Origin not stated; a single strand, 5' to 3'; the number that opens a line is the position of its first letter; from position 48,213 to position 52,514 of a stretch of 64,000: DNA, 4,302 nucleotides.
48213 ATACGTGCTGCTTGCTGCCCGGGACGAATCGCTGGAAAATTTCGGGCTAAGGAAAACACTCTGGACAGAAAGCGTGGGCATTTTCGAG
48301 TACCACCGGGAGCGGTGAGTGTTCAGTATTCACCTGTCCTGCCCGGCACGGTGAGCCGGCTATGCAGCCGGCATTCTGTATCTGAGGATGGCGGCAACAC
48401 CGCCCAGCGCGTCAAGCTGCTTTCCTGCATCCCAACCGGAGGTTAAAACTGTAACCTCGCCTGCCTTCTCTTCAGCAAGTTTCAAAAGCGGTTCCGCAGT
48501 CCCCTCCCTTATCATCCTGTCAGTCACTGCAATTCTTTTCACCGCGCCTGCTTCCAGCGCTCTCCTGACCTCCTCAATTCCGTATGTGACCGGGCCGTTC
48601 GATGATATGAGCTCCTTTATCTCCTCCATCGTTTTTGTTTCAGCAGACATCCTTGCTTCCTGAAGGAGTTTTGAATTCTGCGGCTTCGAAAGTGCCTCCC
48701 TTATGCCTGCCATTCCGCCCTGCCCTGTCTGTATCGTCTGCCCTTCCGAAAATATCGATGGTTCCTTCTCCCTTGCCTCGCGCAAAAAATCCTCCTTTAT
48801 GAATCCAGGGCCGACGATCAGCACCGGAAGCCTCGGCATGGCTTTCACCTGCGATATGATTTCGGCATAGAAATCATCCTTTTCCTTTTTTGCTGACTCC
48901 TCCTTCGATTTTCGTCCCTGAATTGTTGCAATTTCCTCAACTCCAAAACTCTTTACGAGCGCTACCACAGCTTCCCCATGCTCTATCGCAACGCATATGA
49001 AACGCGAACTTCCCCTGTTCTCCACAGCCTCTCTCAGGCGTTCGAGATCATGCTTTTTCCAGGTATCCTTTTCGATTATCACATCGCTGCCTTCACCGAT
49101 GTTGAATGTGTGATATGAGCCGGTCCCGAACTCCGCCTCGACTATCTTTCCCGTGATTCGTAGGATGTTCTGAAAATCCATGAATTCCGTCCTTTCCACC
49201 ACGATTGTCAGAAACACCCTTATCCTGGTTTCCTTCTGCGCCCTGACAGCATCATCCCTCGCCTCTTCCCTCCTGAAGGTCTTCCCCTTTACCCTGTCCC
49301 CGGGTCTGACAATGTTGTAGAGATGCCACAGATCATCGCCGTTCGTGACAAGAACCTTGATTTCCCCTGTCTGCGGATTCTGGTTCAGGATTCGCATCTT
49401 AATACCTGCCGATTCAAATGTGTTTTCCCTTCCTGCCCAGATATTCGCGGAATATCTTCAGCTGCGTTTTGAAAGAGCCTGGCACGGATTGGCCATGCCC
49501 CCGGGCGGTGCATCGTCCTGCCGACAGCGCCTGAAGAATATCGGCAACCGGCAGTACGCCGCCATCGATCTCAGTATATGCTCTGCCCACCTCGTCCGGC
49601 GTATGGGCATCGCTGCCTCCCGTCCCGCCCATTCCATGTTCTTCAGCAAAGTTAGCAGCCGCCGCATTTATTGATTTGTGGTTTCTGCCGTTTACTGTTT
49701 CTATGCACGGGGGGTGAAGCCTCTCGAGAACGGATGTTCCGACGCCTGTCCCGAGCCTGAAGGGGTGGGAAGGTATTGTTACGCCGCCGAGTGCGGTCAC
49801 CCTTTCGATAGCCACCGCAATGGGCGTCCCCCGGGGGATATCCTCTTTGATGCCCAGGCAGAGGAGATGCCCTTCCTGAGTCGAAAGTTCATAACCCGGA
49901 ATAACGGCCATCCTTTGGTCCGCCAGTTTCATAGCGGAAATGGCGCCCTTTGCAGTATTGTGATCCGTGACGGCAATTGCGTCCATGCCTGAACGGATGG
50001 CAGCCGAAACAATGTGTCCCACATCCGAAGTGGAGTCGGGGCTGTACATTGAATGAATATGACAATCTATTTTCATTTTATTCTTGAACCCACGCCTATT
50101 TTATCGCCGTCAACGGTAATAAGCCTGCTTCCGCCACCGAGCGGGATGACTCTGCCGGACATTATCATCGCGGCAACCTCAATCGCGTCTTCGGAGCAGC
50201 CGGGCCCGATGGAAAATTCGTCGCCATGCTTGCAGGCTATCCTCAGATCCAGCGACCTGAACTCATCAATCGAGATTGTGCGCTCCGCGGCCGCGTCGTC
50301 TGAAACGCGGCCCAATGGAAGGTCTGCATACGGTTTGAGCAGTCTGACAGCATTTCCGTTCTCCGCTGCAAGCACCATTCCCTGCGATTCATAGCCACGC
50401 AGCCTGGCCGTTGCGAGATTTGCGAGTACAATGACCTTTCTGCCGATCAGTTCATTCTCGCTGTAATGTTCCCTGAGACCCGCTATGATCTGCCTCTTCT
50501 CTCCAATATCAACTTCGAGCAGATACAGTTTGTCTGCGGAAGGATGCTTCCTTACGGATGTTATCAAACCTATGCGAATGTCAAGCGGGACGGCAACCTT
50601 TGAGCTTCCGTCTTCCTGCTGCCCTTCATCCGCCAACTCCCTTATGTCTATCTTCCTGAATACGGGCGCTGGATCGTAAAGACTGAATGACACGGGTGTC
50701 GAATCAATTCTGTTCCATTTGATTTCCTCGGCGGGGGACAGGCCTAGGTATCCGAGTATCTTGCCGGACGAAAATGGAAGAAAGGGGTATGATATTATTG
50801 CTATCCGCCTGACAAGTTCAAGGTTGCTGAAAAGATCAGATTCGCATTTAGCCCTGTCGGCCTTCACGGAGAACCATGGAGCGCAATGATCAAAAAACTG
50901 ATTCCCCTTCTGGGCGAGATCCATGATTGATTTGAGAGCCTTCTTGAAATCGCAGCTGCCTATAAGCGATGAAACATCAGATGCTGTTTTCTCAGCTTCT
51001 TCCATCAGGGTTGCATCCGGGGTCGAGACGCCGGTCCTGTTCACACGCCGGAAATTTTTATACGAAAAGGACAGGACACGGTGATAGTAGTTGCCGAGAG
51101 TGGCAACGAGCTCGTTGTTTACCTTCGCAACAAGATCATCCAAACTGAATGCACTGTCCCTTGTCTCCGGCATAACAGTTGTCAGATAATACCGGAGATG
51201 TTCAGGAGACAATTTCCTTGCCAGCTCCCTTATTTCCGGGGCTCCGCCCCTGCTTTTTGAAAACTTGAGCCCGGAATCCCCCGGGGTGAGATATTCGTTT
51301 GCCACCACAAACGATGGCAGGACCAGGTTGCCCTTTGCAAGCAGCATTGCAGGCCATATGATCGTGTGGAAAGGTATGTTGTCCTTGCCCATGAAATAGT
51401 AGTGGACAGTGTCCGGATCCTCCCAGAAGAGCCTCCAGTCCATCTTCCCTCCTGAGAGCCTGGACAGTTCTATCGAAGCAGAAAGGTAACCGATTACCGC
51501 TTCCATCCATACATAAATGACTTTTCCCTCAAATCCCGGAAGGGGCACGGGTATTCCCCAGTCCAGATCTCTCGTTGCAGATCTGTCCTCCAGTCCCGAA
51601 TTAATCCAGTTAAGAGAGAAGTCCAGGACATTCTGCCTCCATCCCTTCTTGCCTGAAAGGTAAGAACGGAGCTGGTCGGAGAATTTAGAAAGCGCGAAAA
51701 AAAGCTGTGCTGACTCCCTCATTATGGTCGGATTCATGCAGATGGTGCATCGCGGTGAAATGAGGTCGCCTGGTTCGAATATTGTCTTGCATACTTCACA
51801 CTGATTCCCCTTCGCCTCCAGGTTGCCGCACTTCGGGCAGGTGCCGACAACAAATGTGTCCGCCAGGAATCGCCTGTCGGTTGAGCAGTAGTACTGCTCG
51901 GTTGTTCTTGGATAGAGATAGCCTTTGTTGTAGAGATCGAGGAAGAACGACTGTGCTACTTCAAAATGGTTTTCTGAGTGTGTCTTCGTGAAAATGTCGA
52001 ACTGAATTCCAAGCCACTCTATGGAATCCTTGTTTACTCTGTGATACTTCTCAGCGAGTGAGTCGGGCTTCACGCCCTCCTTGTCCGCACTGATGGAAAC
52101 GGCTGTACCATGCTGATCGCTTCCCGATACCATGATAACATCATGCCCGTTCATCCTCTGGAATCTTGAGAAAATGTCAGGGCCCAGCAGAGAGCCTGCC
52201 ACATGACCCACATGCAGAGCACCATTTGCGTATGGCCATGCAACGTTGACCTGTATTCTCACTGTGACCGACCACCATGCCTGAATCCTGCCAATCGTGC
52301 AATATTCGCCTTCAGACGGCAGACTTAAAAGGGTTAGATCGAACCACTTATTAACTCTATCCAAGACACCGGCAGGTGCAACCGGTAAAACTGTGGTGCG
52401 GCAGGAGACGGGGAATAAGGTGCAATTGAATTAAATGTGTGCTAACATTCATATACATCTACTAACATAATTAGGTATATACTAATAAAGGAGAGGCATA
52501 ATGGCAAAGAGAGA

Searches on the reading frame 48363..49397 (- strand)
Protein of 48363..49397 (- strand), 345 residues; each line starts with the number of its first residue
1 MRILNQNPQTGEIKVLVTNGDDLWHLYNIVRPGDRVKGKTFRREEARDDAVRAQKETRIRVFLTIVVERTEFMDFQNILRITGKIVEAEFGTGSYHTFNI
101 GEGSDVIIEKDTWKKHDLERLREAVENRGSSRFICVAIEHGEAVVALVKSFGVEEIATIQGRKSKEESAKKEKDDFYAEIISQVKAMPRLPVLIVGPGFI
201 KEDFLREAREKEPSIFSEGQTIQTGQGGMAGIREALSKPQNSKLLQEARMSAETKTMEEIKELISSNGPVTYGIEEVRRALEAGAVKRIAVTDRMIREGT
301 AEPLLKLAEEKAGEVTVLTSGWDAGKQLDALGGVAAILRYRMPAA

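Call 75: search_protein_families(library=pfam, proteins=[window:48363-49397:-], max_evalue=0.00001)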
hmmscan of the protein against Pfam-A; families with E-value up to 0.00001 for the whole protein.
window:48363-49397:- (345 aa): 2 families
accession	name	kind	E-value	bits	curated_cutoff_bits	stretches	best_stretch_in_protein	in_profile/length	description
PF03463.20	eRF1_1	-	1.3e-30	106.4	23.8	1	1-125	1-123/123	eRF1 domain 1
PF03465.20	eRF1_3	-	2.9e-17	63.5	25.8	1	252-342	3-106/106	eRF1 domain 3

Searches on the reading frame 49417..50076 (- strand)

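Call 75: search_protein_families(library=pfam, proteins=[window:49417-50076:-], max_evalue=0.00001)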
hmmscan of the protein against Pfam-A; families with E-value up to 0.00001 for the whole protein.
window:49417-50076:- (220 aa): 2 families
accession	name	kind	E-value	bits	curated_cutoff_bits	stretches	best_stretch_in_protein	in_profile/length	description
PF13263.12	PHP_C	-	8.2e-17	60.9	21.3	1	137-189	4-56/56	PHP-associated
PF02811.25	PHP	-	6.5e-12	46.5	26.4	1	4-67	1-66/164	PHP domain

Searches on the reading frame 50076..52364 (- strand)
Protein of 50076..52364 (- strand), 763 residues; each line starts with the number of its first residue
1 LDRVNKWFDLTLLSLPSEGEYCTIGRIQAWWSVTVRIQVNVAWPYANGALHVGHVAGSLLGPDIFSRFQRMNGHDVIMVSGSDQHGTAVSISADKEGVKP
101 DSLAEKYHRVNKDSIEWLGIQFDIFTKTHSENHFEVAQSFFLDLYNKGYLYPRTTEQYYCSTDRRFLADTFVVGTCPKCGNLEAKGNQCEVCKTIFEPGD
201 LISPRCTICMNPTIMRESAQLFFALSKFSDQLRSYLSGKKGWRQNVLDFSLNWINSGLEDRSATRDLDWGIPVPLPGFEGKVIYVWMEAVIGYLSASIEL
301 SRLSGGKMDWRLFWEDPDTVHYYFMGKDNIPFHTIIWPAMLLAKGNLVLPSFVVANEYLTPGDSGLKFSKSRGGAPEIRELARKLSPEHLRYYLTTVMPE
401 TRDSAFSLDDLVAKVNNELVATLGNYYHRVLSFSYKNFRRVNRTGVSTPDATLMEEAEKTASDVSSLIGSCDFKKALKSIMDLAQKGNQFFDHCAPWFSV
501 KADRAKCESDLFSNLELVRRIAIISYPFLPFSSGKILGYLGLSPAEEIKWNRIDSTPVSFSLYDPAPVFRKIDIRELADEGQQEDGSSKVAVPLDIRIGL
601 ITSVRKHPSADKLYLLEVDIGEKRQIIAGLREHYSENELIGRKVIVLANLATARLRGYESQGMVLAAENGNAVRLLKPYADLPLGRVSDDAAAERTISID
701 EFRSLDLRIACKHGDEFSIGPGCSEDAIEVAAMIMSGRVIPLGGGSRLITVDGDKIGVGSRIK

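Call 75: search_protein_families(library=pfam, proteins=[window:50076-52364:-], max_evalue=0.00001)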
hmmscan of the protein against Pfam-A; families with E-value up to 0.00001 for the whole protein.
window:50076-52364:- (763 aa): 4 families
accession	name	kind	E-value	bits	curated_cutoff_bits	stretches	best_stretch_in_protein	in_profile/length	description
PF09334.17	tRNA-synt_1g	-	6.4e-137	456.9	20.1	1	39-431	3-391/391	tRNA synthetases class I (M)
PF01588.26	tRNA_bind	-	5.7e-27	94.1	27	1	596-685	1-94/96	Putative tRNA binding domain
PF00133.28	tRNA-synt_1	-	1.7e-14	53.8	22.7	1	42-275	30-245/414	tRNA synthetases class I (I, L, M and V)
PF19303.5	Anticodon_3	-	3.7e-12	46.8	23.5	1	448-573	9-136/152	Anticodon binding domain of methionyl tRNA ligase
